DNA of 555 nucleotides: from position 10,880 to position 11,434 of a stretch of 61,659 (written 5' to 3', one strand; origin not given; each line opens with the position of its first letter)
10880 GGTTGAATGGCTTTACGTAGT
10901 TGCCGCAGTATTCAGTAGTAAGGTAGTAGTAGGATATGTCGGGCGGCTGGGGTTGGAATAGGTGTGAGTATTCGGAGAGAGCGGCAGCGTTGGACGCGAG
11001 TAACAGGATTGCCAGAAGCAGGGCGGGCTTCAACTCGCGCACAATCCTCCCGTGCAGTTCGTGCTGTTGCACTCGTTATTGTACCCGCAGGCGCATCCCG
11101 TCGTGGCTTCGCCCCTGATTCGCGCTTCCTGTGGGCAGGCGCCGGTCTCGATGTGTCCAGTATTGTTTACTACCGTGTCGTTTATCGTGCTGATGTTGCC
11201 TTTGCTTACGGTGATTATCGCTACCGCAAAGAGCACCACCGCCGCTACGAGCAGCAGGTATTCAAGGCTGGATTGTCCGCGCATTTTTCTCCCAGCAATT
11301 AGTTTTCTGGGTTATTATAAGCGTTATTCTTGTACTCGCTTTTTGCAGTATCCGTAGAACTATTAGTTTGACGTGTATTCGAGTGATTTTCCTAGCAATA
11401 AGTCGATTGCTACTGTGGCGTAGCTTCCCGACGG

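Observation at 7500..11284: Two-gene unit: pilin-like protein with a Cys-knot-like tail plus a 1190-aa anchored coiled surface protein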

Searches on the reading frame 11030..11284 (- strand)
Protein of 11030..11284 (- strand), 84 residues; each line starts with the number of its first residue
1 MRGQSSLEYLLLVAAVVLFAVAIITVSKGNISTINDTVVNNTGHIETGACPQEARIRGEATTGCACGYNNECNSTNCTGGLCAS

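Call 3: search_protein_families(library=pfam, proteins=[window:11030-11284:-], max_evalue=0.1)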
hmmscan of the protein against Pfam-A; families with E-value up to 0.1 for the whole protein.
window:11030-11284:- (84 aa): 1 family
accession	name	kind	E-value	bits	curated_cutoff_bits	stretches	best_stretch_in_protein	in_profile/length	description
PF04021.17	Class_IIIsignal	-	3.2e-05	24.2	23.7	1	2-25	2-25/27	Class III signal peptide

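Call 10: search_protein_families(library=ncbifam, proteins=[window:11030-11284:-], max_evalue=0.1)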
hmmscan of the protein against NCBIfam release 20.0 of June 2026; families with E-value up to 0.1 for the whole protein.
window:11030-11284:- (84 aa): 1 family
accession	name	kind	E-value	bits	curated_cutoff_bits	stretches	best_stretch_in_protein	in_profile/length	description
NF004283.0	PRK05692.1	subfamily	0.051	12.7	246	1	13-75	95-157/300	hydroxymethylglutaryl-CoA lyase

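Call 54: find_homologous_proteins(query=window:11033-11284:-, max_evalue=10)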
Query window:11033-11284:- (84 aa): 2 proteins with E <= 10 among 4 candidates.
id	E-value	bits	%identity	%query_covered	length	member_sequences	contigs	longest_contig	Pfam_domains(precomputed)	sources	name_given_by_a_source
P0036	1.4e-47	176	100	100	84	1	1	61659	-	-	-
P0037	2.3e-33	131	84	89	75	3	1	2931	-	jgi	-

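Call 55: find_encoding_contigs(protein=P0037, flank=5000, max_places=4)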
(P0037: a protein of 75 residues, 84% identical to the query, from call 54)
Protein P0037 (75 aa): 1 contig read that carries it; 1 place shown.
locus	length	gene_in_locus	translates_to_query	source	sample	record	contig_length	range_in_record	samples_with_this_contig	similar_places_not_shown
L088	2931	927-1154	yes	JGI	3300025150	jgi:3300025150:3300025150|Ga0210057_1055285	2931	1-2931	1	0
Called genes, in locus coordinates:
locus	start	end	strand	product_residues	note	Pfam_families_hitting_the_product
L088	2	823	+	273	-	?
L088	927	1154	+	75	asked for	-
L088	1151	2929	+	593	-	?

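Call 74: find_related_loci(query=window:11033-11284:-, collection=metagenome_contigs, flank=5000)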
Query window:11033-11284:- (84 aa) in metagenome_contigs; peptide patterns used: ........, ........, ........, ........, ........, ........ (x = any residue, [..] = any of these).
331 stretches matched a pattern; 1 encode a relative of the query (tblastn E <= 1e-3); 1 distinct loci.
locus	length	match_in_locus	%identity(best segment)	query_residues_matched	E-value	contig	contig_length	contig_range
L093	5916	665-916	86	1-84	5e-47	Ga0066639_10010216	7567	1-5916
